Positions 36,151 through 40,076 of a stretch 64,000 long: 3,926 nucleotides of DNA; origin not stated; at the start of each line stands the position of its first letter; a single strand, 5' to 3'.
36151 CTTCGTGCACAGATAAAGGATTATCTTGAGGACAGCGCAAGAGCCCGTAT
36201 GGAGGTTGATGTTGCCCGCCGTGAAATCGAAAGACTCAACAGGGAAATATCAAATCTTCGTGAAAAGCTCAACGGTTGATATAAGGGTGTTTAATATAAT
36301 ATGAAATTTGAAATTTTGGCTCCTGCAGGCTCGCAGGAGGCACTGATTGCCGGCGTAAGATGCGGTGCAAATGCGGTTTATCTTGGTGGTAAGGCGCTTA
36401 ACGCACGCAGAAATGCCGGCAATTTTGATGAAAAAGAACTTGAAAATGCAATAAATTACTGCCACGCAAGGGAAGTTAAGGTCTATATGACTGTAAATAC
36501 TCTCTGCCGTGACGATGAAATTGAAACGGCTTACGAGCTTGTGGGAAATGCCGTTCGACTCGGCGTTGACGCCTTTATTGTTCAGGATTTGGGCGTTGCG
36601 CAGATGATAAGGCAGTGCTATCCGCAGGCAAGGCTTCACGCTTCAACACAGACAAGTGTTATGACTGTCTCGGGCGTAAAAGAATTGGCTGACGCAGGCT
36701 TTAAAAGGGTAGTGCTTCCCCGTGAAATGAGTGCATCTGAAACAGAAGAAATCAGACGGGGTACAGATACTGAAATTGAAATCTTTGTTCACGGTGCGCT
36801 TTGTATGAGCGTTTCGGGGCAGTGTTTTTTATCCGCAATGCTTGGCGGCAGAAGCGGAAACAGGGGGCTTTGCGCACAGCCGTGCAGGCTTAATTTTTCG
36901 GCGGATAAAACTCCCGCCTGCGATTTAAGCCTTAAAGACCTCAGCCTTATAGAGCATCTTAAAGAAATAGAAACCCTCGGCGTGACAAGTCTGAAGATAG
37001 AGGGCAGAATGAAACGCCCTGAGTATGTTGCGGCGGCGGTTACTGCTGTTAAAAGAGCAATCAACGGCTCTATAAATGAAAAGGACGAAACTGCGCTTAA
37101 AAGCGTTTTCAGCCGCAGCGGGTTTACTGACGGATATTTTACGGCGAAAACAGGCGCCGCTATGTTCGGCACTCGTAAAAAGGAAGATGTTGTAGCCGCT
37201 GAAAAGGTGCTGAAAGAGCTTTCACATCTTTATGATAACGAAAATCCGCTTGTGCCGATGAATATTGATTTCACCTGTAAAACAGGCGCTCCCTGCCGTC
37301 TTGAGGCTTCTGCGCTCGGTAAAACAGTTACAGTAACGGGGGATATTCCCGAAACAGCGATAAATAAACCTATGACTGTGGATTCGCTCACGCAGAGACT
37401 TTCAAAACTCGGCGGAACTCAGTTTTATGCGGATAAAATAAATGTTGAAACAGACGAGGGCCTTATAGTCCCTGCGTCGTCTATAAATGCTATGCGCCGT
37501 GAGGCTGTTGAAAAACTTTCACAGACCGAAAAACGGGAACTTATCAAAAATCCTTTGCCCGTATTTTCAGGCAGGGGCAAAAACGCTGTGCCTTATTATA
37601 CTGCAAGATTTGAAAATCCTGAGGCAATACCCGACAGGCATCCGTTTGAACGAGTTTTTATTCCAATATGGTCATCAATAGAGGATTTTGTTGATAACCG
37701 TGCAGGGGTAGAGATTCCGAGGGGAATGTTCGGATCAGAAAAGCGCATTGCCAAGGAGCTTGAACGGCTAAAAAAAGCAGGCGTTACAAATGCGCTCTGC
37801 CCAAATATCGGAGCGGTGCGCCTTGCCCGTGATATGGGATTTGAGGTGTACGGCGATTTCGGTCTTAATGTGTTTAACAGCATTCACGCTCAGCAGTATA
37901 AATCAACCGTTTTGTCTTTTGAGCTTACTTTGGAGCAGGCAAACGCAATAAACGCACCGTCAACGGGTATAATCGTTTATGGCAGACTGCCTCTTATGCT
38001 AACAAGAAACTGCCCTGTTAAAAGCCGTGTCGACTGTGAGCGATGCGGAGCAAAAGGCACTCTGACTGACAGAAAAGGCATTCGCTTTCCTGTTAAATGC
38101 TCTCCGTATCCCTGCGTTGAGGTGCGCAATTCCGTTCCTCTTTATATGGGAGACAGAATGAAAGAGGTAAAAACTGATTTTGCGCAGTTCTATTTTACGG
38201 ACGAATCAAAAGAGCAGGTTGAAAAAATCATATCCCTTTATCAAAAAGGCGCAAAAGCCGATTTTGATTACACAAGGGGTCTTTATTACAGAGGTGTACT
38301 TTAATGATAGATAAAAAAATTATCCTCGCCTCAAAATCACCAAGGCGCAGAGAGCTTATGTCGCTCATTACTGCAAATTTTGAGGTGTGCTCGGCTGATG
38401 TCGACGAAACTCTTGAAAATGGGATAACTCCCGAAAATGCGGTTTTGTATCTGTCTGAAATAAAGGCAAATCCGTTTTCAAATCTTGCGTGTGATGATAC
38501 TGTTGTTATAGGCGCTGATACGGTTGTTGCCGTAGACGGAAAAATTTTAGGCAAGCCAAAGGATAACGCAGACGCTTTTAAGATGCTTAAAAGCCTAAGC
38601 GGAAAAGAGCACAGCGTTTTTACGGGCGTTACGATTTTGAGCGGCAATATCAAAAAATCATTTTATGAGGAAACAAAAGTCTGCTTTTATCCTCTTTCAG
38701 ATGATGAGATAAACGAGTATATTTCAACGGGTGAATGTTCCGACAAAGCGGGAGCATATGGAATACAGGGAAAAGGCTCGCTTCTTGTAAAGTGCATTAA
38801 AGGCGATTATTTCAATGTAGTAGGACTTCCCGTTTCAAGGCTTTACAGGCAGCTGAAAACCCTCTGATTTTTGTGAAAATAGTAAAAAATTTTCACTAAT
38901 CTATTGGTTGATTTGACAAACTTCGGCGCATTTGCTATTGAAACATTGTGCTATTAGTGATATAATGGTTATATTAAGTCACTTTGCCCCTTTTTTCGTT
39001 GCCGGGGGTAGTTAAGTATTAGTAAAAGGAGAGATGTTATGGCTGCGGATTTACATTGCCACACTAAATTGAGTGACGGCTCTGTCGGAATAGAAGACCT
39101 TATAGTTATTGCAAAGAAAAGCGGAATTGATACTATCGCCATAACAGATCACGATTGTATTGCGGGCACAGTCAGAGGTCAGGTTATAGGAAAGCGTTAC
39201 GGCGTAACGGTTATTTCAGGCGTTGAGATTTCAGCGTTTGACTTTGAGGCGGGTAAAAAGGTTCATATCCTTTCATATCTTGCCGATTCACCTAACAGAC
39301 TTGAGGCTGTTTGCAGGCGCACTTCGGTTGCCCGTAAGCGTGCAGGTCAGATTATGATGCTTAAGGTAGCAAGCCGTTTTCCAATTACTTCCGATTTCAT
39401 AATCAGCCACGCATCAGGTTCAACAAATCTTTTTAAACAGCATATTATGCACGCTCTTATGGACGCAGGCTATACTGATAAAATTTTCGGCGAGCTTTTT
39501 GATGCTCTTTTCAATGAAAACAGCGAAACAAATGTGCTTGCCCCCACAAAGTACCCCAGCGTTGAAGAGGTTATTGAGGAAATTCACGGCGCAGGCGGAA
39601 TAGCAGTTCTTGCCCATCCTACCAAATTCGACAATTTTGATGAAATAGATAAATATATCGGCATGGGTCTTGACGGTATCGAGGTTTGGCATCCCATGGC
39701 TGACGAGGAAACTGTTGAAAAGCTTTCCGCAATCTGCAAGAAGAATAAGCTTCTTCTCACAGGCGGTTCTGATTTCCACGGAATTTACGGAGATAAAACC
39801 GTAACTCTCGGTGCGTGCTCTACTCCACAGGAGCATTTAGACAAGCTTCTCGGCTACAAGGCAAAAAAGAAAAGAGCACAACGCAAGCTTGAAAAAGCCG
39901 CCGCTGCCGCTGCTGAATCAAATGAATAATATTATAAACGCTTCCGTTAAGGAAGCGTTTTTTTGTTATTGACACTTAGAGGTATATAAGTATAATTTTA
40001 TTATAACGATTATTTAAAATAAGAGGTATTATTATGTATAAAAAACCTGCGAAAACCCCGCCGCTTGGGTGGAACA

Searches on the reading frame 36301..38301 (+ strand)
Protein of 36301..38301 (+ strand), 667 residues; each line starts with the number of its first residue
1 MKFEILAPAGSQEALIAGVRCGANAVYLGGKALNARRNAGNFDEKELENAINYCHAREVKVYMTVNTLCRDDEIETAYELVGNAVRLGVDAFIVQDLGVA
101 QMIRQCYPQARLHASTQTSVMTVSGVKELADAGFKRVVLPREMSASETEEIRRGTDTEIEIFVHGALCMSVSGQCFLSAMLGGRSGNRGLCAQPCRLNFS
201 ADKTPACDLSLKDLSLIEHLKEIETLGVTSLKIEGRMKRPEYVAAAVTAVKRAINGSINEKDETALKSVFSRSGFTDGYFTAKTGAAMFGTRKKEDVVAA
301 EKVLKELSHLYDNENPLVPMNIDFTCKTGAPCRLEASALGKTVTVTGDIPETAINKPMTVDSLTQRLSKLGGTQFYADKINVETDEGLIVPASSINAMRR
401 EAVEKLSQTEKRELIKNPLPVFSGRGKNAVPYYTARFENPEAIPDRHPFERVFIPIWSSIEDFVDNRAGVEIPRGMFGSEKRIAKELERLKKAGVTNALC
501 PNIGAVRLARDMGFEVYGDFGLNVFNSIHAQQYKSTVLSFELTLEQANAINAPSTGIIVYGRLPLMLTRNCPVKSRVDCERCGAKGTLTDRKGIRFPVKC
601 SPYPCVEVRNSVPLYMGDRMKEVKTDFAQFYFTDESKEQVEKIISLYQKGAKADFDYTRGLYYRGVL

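Call 66: search_protein_families(library=ncbifam, proteins=[window:36301-38301:+], max_evalue=1e-40)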
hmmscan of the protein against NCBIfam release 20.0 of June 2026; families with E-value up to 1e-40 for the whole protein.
window:36301-38301:+ (667 aa): 2 families
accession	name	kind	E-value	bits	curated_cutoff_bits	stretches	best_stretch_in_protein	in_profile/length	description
NF011996.0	PRK15452.1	equivalog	1.5e-58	198.7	534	1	2-203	4-206/449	prephenate-dependent tRNA uridine(34) hydroxylase TrhP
NF047963.1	quinone_UbiU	equivalog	9.1e-54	182.8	440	1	4-201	2-203/331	ubiquinone anaerobic biosynthesis protein UbiU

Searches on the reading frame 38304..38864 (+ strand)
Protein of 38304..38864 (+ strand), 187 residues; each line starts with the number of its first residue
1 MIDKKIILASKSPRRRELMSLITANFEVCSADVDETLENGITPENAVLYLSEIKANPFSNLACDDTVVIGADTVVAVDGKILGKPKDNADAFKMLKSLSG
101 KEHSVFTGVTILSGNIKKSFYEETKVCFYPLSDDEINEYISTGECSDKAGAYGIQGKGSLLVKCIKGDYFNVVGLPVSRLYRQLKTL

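Call 66: search_protein_families(library=ncbifam, proteins=[window:38304-38864:+], max_evalue=1e-40)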
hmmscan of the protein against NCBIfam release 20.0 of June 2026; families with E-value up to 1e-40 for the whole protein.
window:38304-38864:+ (187 aa): 7 families
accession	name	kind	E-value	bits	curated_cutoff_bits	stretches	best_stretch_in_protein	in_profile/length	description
NF000867.0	PRK00078.1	equivalog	2.6e-57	193.6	249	1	4-185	1-186/192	Maf-like protein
NF010948.0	PRK14368.1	equivalog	2.6e-54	183.6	291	1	3-186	4-188/193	Maf-like protein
TIGR00172.1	maf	subfamily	3.7e-52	176.5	117.15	1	4-185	3-185/185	Maf family nucleotide pyrophosphatase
NF010945.0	PRK14365.1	equivalog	2.4e-51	174.1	273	1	4-185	2-185/197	Maf-like protein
NF010943.0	PRK14363.1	equivalog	6.5e-49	166.2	273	1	5-184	2-180/204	Maf-like protein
NF010942.0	PRK14362.1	equivalog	5.5e-48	163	290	1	3-184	11-195/210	Maf-like protein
NF010941.0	PRK14361.1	equivalog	1.1e-44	152.3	272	1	5-185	7-185/194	Maf-like protein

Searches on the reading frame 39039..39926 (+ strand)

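Call 66: search_protein_families(library=ncbifam, proteins=[window:39039-39926:+], max_evalue=1e-40)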
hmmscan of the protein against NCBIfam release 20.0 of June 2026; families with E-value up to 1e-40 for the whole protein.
window:39039-39926:+ (296 aa): 1 family
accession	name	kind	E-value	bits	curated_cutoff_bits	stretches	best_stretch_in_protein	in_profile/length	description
NF041661.1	Cycl_ph_dihydrol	equivalog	4e-48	164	500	1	4-252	1-249/259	phosphoribosyl 1,2-cyclic phosphate 1,2-diphosphodiesterase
